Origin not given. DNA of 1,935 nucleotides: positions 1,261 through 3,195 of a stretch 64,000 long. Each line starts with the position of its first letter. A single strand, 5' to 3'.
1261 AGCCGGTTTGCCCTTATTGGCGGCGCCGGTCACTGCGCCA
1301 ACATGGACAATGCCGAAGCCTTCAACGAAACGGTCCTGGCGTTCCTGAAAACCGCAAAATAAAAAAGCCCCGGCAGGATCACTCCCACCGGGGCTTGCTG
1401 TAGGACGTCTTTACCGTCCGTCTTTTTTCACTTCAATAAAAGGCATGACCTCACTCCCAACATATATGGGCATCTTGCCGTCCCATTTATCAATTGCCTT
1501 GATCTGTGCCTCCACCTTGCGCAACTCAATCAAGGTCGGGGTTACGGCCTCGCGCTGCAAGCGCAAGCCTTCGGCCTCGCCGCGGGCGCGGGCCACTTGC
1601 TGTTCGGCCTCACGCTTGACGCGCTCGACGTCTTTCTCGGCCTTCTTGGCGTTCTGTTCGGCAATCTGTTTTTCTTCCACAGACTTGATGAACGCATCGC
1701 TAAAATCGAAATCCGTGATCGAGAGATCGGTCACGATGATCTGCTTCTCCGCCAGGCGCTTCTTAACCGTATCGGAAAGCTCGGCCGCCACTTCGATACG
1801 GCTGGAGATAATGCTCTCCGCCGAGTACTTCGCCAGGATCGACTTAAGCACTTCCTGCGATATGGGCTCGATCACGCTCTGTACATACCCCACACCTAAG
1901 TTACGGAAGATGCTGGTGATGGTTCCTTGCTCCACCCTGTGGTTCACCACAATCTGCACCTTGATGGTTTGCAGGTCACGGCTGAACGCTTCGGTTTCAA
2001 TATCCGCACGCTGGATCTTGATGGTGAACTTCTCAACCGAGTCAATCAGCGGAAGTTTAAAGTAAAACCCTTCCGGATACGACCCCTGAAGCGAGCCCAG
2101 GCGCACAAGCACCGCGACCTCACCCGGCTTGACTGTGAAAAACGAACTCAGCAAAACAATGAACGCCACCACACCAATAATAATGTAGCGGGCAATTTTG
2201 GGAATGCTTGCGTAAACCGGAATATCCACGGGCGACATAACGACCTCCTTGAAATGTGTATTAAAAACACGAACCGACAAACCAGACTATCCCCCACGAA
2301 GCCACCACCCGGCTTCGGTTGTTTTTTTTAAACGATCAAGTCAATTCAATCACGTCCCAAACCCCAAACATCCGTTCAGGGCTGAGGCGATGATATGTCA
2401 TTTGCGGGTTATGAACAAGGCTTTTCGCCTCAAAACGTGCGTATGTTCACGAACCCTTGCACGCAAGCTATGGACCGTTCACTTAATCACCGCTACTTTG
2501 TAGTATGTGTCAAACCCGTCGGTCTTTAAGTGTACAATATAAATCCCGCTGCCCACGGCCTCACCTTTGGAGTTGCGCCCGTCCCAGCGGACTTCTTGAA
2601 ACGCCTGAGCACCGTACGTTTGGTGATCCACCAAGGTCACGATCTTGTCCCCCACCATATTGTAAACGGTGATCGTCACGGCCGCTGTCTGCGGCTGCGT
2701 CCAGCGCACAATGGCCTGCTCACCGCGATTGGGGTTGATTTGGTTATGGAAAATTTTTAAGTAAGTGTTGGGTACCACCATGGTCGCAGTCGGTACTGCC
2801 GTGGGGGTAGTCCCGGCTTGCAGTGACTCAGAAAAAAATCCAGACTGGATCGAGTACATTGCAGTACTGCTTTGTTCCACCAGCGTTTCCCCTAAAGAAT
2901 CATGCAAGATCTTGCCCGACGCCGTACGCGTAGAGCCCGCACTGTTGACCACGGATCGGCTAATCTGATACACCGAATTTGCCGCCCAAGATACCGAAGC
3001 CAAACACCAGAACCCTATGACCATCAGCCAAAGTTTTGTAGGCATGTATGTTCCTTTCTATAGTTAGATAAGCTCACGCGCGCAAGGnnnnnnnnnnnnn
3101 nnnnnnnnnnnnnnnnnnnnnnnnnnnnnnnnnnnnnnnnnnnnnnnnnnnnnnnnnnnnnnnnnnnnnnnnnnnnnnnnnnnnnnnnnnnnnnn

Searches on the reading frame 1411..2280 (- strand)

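Call 90: search_protein_families(library=pfam, proteins=[window:1411-2280:-], max_evalue=0.0001)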
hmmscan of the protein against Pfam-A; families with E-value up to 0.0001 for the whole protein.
window:1411-2280:- (289 aa): 1 family
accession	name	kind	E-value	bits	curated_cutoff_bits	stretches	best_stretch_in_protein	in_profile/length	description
PF01145.31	Band_7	-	2.2e-33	116.2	23.6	1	49-232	2-172/176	SPFH domain / Band 7 family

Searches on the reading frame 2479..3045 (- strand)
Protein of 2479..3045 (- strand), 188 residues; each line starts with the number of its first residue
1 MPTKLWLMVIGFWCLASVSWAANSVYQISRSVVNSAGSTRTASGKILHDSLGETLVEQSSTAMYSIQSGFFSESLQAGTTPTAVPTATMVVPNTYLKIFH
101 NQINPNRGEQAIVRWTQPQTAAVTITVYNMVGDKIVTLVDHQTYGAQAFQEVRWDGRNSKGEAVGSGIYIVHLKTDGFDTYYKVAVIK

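Call 90: search_protein_families(library=pfam, proteins=[window:2479-3045:-], max_evalue=0.0001)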
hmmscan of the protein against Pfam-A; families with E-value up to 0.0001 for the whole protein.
window:2479-3045:- (188 aa): 1 family
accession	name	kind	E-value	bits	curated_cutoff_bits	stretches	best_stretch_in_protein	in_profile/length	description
PF13860.13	FlgD_ig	-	1.6e-05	25.2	27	1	110-174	11-74/79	FlgD Ig-like domain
